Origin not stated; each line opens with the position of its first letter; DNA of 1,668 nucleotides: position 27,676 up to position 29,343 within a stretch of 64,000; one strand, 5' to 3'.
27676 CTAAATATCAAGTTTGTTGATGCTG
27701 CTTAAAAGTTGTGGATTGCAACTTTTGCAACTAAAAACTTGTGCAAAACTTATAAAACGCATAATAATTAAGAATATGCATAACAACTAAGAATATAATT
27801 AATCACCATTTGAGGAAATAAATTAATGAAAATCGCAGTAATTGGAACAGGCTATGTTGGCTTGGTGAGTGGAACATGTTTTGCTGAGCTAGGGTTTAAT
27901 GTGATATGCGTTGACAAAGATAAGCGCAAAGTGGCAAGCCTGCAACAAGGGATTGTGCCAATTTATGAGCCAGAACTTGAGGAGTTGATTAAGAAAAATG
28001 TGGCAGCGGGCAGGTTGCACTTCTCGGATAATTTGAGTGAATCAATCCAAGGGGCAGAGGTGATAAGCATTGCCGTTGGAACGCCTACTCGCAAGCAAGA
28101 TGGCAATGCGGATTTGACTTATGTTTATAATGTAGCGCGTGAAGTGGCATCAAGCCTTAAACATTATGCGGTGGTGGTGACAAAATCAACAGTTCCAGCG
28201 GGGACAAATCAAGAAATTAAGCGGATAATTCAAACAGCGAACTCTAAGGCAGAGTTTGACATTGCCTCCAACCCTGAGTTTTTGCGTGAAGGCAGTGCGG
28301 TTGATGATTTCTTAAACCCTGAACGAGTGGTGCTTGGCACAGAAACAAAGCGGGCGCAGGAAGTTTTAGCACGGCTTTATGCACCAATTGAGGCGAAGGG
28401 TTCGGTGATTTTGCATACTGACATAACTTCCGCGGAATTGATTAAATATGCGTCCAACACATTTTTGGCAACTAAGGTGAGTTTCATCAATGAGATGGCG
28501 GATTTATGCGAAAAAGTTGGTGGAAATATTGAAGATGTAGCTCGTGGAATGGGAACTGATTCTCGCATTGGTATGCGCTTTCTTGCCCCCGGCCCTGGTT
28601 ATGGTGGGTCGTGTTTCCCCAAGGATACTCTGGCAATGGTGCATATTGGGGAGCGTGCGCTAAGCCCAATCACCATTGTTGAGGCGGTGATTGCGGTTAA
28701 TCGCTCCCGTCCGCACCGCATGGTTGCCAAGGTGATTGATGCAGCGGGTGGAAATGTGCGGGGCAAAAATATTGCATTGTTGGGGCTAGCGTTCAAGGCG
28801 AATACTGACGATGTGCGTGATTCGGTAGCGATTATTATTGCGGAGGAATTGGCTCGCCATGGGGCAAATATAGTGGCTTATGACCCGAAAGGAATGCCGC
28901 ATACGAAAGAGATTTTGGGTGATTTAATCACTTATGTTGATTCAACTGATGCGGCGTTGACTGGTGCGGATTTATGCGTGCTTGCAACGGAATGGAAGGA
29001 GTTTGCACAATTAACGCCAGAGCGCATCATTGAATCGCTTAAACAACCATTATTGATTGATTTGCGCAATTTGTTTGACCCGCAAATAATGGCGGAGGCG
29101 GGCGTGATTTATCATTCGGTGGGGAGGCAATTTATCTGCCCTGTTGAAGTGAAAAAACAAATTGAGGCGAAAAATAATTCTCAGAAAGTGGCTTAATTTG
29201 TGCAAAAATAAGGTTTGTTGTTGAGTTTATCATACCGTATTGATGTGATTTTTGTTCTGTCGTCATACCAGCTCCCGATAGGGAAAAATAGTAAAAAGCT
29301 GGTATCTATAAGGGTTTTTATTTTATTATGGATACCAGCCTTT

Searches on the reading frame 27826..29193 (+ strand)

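Call 85: search_protein_families(library=pfam, proteins=[window:27826-29193:+], max_evalue=0.0001)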
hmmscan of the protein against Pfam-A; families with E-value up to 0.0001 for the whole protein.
window:27826-29193:+ (456 aa): 4 families
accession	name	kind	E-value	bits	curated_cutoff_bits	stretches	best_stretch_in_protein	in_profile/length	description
PF03721.20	UDPG_MGDP_dh_N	-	3.7e-68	229.2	27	1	1-183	1-186/187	UDP-glucose/GDP-mannose dehydrogenase family, NAD binding domain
PF00984.24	UDPG_MGDP_dh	-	1.1e-35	122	25.4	1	202-293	2-93/94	UDP-glucose/GDP-mannose dehydrogenase family, central domain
PF03720.21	UDPG_MGDP_dh_C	-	9.2e-32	109.9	30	1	317-419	1-103/103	UDP-glucose/GDP-mannose dehydrogenase family, UDP binding domain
PF03807.23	F420_oxidored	-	1.8e-08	35.3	21.6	0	334-414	10-92/94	NADP oxidoreductase coenzyme F420-dependent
